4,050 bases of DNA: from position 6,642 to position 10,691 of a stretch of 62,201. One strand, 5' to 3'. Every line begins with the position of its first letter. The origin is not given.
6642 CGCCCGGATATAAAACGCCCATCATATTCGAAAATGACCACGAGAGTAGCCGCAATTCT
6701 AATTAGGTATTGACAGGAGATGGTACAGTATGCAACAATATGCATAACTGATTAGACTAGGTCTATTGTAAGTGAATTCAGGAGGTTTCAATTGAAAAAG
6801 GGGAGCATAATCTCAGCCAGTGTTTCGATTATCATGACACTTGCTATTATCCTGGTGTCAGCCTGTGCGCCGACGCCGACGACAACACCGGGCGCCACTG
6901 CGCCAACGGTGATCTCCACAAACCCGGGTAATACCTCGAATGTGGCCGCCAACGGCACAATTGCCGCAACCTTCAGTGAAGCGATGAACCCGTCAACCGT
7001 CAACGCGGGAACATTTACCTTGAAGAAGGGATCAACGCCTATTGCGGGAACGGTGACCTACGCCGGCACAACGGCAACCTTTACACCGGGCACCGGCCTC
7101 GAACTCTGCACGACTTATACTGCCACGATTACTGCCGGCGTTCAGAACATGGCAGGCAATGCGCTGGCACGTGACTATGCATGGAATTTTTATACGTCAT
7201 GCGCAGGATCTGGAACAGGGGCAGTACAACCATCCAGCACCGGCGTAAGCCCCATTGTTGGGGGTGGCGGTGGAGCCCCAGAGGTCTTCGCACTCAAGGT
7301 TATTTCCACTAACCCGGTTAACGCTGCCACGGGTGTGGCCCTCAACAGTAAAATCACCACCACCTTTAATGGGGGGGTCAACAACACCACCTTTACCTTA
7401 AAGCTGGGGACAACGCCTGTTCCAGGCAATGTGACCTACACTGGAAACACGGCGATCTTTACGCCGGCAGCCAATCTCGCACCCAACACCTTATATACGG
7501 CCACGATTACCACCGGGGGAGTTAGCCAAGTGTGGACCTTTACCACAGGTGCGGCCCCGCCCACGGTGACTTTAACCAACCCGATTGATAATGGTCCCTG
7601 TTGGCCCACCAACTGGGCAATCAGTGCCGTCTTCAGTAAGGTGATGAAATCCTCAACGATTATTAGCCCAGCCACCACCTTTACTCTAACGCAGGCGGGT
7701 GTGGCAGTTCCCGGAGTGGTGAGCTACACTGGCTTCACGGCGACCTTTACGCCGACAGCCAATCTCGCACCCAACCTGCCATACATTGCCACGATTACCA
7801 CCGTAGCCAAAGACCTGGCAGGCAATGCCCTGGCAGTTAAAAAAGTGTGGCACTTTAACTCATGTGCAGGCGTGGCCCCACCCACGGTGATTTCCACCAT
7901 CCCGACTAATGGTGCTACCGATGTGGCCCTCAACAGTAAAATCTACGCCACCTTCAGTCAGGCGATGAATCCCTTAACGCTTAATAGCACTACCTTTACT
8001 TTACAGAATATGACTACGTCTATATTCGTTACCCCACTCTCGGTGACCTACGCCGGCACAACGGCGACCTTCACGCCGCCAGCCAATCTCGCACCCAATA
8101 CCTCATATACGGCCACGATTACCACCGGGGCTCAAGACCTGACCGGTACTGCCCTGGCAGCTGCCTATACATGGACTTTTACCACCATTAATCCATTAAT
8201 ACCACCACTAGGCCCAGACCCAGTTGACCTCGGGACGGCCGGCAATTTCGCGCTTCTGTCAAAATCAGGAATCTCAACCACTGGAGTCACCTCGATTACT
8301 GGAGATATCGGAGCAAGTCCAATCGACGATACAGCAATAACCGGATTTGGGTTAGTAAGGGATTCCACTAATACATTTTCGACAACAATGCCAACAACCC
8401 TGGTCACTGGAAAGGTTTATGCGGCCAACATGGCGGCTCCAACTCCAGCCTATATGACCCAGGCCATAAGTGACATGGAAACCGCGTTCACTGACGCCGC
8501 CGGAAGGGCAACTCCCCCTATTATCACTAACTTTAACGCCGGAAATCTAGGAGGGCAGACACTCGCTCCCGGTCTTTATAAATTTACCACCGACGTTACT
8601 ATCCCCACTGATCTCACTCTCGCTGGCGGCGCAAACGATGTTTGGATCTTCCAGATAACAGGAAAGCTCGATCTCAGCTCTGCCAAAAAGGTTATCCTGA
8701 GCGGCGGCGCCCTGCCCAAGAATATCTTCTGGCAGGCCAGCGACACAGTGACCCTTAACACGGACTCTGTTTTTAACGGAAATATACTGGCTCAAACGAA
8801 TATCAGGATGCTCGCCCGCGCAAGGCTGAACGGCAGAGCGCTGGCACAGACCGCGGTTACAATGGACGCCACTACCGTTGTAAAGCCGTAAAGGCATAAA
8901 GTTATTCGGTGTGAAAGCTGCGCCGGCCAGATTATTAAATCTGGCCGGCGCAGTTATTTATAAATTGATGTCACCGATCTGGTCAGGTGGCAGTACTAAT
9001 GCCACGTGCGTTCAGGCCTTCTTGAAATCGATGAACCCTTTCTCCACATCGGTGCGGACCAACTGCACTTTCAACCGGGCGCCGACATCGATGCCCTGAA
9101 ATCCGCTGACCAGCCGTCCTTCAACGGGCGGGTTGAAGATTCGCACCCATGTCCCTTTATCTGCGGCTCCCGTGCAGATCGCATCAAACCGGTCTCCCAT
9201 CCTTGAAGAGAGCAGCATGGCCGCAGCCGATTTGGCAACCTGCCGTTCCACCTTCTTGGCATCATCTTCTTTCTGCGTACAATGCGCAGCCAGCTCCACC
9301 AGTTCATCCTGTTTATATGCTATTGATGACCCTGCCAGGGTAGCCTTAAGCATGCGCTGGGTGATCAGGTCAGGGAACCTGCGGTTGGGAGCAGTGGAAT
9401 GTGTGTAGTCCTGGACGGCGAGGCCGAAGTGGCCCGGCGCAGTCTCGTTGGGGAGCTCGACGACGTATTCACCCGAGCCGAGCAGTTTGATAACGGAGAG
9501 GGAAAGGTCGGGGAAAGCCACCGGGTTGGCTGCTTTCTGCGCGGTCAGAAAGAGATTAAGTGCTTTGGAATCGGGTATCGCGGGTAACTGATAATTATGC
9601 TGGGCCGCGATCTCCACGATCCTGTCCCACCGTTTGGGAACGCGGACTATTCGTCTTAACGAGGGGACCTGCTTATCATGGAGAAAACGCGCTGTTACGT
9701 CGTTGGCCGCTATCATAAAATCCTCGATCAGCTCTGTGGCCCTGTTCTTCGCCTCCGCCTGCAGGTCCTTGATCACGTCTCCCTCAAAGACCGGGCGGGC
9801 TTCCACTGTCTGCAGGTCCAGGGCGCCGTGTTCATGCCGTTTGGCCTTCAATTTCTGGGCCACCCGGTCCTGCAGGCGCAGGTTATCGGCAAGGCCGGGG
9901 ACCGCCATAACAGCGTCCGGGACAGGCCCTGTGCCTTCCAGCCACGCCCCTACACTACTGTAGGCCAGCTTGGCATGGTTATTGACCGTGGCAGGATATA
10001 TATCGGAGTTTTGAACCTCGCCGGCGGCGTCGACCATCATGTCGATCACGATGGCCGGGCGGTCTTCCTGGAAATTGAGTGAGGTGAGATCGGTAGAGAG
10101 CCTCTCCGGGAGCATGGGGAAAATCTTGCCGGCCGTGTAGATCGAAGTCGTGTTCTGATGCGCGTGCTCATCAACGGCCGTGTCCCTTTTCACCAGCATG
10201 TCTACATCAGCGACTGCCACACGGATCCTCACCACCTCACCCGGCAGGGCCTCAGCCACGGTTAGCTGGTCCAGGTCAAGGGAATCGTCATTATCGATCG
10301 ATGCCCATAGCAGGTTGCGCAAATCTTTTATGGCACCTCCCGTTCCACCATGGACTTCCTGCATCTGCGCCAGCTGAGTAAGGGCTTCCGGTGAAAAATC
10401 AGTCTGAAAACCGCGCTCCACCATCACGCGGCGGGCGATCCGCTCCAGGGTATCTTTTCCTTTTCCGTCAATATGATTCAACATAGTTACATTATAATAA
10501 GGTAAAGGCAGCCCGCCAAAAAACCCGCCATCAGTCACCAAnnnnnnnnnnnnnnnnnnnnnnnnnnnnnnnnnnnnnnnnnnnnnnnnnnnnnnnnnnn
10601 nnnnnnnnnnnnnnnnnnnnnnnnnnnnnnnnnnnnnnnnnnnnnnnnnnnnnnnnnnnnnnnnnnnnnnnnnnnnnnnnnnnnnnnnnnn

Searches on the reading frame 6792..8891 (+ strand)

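Call 68: search_protein_families(library=pfam, proteins=[window:6792-8891:+], max_evalue=0.0001)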
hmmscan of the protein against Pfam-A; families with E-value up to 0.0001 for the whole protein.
window:6792-8891:+ (699 aa): 2 families
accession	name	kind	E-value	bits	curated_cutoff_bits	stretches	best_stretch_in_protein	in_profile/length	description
PF13205.12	Big_5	-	3e-76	253.3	23.6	4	362-465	3-105/105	Bacterial Ig-like domain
PF11999.13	Ice_binding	-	1.8e-70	237.2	28.7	1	489-696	2-207/208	Ice-binding-like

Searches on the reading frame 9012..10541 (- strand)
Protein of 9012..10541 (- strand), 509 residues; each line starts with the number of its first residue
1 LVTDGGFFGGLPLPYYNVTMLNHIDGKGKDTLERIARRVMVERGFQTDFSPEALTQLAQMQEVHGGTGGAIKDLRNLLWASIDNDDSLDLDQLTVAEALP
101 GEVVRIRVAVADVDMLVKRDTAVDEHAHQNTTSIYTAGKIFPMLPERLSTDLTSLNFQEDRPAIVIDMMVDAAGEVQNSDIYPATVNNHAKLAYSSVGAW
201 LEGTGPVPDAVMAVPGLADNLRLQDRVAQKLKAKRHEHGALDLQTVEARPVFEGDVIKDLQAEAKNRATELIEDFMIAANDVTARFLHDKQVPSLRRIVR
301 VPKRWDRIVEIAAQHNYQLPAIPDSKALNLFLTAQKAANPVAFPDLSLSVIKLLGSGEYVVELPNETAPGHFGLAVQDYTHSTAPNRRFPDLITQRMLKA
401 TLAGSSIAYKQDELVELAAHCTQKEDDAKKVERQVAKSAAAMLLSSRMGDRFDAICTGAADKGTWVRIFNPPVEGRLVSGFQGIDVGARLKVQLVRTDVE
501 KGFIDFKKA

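Call 68: search_protein_families(library=pfam, proteins=[window:9012-10541:-], max_evalue=0.0001)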
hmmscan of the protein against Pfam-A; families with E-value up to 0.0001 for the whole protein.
window:9012-10541:- (509 aa): 2 families
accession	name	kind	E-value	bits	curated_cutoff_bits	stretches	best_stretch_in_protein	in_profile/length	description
PF00773.25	RNB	-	6.4e-82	275.9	29.3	1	72-403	2-325/326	RNB domain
PF18614.7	RNase_II_C_S1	-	5.3e-19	68.3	26.6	1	451-508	2-58/59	RNase II-type exonuclease C-terminal S1 domain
